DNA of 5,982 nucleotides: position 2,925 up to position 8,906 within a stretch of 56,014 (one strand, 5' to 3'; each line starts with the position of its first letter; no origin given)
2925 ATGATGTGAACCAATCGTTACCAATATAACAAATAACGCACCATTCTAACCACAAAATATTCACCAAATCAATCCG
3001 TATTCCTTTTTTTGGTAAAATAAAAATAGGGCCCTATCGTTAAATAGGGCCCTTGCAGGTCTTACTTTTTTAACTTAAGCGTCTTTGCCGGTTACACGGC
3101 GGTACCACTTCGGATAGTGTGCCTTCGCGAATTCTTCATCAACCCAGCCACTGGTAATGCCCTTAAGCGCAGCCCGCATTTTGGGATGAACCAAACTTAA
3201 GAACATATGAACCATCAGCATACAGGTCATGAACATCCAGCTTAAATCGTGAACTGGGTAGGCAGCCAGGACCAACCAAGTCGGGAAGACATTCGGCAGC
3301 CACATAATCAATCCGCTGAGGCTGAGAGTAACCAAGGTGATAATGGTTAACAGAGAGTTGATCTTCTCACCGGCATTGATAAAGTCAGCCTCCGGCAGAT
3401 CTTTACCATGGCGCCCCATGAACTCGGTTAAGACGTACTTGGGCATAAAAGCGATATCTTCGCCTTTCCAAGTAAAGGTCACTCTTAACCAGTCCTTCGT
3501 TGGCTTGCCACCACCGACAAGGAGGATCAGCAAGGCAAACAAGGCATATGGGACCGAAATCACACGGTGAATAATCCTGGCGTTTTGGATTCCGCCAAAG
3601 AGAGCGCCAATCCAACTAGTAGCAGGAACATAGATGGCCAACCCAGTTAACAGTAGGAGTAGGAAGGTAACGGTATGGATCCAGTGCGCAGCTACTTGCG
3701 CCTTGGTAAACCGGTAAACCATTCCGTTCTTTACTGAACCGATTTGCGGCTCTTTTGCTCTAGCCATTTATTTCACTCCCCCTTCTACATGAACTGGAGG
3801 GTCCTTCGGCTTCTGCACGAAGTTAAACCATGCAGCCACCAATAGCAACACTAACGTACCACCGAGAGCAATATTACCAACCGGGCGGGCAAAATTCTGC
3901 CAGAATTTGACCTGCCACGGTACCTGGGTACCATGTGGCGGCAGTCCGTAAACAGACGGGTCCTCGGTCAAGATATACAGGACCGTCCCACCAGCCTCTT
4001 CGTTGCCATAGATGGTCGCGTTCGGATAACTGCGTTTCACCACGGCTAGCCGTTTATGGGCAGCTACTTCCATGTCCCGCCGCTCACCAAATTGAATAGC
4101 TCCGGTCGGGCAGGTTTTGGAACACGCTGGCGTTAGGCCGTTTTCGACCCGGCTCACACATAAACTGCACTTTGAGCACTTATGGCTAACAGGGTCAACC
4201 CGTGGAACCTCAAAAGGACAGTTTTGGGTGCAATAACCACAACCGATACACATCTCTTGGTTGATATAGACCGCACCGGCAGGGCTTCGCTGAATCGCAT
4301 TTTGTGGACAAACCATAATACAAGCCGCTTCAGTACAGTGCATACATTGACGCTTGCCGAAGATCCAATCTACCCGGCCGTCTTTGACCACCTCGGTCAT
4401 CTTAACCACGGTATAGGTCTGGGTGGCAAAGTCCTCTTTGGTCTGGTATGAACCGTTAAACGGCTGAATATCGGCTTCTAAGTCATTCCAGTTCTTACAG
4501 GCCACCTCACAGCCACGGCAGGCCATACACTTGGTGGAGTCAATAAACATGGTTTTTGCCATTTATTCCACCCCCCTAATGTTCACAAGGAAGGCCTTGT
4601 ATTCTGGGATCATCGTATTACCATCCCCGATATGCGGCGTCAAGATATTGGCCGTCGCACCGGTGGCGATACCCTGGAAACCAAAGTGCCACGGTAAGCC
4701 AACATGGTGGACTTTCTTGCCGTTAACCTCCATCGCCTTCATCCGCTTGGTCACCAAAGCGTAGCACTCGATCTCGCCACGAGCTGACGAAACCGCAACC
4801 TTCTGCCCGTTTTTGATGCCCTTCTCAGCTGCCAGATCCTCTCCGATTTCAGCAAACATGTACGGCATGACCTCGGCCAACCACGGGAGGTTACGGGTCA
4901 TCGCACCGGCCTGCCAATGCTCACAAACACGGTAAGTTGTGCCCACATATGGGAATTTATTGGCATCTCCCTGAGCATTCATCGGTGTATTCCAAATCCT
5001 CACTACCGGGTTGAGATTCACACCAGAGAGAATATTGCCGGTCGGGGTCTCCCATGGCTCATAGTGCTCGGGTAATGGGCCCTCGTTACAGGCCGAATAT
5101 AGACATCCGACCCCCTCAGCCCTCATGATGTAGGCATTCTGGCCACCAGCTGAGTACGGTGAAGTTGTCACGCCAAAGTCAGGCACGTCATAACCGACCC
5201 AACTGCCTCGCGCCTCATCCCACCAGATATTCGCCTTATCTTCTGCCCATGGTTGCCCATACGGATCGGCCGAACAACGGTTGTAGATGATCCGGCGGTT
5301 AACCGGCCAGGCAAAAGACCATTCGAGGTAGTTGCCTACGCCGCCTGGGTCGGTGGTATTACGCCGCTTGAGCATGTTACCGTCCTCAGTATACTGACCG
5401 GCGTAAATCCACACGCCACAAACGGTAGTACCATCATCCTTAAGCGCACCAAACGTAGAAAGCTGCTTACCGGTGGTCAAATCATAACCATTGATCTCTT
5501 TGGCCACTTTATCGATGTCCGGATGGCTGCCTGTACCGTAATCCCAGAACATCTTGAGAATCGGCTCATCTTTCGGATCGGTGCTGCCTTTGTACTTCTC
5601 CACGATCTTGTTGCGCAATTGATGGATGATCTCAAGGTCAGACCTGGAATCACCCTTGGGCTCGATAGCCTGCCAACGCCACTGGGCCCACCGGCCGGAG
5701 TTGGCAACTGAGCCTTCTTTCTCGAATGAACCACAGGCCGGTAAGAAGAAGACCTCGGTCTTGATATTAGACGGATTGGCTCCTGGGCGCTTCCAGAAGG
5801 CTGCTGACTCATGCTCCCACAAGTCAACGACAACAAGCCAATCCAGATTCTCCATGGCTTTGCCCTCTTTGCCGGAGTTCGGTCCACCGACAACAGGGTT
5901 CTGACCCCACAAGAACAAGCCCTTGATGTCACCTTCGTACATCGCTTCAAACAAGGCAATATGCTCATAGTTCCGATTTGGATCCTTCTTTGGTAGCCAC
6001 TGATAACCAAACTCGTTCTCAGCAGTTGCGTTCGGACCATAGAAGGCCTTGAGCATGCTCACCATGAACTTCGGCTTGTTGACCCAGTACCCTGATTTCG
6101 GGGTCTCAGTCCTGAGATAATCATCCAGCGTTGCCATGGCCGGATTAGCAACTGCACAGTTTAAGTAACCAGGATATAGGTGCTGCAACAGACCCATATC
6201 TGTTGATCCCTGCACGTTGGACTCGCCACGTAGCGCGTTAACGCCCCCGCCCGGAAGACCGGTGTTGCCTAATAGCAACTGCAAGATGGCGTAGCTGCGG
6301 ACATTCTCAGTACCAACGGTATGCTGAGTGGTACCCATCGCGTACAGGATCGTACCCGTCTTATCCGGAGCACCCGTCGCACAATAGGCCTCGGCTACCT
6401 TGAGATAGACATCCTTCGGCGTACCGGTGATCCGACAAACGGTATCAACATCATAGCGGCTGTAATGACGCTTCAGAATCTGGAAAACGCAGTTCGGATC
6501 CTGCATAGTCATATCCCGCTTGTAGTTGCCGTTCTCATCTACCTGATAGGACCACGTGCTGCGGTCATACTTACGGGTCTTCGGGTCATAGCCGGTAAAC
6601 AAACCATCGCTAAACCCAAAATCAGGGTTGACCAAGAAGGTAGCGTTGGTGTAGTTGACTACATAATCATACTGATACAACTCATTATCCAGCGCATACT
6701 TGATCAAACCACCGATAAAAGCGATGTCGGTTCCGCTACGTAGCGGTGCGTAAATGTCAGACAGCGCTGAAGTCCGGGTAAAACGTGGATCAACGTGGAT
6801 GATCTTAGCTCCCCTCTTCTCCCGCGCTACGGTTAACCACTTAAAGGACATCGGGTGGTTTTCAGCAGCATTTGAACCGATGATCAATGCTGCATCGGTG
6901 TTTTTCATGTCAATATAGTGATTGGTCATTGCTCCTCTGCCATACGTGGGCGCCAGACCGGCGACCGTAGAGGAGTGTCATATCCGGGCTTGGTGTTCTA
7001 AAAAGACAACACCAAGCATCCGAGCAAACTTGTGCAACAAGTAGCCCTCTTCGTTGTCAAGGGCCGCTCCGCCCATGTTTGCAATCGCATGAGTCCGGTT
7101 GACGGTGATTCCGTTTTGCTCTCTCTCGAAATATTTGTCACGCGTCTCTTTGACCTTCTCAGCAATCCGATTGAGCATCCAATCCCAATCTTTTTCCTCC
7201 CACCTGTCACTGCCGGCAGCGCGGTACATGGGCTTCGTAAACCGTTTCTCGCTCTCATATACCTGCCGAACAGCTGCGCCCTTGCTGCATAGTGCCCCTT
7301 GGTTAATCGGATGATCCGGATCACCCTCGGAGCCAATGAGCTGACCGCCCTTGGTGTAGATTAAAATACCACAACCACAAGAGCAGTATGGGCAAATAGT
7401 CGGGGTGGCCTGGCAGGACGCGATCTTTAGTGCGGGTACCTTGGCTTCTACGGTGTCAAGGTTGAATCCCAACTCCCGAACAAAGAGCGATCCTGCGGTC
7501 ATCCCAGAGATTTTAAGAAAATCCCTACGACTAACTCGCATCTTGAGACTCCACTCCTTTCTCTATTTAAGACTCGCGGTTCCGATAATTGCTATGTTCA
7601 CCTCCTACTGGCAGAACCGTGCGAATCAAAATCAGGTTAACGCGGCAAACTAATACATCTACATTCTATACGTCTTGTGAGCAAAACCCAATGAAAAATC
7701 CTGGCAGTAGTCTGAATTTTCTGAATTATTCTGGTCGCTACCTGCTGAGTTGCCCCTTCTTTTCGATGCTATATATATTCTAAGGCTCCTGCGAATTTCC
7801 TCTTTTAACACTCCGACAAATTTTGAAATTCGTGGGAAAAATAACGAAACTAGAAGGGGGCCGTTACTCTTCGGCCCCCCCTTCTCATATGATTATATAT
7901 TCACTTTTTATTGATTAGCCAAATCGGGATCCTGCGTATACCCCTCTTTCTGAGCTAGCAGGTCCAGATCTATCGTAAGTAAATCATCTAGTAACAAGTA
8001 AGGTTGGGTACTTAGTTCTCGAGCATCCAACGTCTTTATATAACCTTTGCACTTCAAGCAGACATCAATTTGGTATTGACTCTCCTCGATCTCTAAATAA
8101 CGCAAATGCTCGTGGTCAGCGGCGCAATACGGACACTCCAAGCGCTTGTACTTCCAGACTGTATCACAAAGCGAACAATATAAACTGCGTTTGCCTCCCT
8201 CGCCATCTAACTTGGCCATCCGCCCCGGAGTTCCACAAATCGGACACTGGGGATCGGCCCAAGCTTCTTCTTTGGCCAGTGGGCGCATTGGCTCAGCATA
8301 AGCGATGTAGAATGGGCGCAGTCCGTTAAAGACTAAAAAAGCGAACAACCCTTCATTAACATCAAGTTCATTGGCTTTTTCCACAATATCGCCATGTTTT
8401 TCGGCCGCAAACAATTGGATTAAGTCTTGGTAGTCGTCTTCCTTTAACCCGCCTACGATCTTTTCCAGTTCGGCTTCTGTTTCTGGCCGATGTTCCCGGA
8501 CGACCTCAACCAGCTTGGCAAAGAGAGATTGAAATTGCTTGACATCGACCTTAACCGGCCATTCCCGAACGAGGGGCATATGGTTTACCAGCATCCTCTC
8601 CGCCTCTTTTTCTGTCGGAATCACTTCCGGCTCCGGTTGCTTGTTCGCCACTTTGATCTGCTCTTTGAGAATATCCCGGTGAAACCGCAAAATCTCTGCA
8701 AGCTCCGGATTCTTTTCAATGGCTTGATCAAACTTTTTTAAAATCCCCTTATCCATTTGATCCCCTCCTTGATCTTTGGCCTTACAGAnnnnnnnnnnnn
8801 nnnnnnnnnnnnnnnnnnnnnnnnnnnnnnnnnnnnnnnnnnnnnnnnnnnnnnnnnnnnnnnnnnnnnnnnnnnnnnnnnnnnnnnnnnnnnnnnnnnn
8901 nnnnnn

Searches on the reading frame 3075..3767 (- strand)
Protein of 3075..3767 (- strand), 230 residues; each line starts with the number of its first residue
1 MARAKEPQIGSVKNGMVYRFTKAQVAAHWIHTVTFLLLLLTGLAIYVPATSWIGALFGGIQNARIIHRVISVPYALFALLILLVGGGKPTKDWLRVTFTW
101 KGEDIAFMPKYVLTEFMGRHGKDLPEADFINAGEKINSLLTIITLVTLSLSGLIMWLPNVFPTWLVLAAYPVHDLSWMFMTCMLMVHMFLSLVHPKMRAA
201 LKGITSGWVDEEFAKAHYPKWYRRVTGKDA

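Call 31: search_protein_families(library=pfam, proteins=[window:3075-3767:-], max_evalue=0.001)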
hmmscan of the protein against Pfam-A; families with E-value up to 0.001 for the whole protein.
window:3075-3767:- (230 aa): 1 family
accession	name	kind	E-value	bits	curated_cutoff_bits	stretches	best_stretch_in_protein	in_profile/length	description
PF01292.26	Ni_hydr_CYTB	-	5.7e-16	59.2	30.1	1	19-207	1-179/179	Prokaryotic cytochrome b561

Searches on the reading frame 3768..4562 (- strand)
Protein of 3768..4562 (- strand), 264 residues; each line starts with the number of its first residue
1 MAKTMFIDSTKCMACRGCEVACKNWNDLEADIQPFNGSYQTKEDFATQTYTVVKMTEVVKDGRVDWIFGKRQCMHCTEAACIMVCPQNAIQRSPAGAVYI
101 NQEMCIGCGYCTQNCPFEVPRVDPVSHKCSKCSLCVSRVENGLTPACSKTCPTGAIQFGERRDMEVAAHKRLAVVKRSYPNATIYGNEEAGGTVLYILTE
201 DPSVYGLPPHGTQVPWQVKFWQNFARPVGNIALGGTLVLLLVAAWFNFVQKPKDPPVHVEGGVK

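Call 31: search_protein_families(library=pfam, proteins=[window:3768-4562:-], max_evalue=0.001)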
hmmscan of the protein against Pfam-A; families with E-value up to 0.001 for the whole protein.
window:3768-4562:- (264 aa): 10 families
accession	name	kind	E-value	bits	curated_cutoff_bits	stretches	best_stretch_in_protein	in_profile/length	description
PF13247.11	Fer4_11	-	1e-25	90.3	26.2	1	64-161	1-100/100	4Fe-4S dicluster domain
PF12838.12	Fer4_7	-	6.7e-13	49.3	27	2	72-118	1-51/52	4Fe-4S dicluster domain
PF00037.32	Fer4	-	1.2e-12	47.5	21.1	1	98-119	1-22/24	4Fe-4S binding domain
PF13237.11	Fer4_10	-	7.5e-11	42.2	25.5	1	68-116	4-53/53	4Fe-4S dicluster domain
PF12797.12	Fer4_2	-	1.4e-09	37.7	24.5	1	97-117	2-22/22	4Fe-4S binding domain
PF13187.11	Fer4_9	-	6.5e-08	32.9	27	1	72-116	1-48/52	4Fe-4S dicluster domain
PF14697.11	Fer4_21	-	1.1e-07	32.3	35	1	71-117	6-53/59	4Fe-4S dicluster domain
PF12837.12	Fer4_6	-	6.9e-07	29.4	25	1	98-119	2-23/24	4Fe-4S binding domain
PF25160.1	LdpA_Fe-S-bd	-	2.5e-05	24.4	27.6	1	79-118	7-41/49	LdpA Fe-S cluster-binding domain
PF13183.11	Fer4_8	-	0.00012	23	27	0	10-88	3-67/68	4Fe-4S dicluster domain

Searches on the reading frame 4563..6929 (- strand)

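Call 31: search_protein_families(library=pfam, proteins=[window:4563-6929:-], max_evalue=0.001)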
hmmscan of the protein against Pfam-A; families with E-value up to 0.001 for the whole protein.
window:4563-6929:- (788 aa): 2 families
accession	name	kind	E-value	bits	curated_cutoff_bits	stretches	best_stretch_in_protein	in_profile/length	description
PF00384.28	Molybdopterin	-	2e-25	90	24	2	155-439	147-351/353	Molybdopterin oxidoreductase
PF01568.27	Molydop_binding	-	1.1e-15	58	26.8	1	664-780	4-109/110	Molydopterin dinucleotide binding domain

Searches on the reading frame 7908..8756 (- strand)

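Call 31: search_protein_families(library=pfam, proteins=[window:7908-8756:-], max_evalue=0.001)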
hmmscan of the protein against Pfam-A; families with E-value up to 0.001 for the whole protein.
window:7908-8756:- (282 aa): 2 families
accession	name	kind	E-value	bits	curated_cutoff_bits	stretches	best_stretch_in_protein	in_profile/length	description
PF24860.1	FdhE_C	-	3.7e-06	27.5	27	1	207-275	2-75/82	FdhE, C-terminal domain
PF24859.1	FdhE_central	-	7e-06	26.5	27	1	171-205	2-39/39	FdhE, central domain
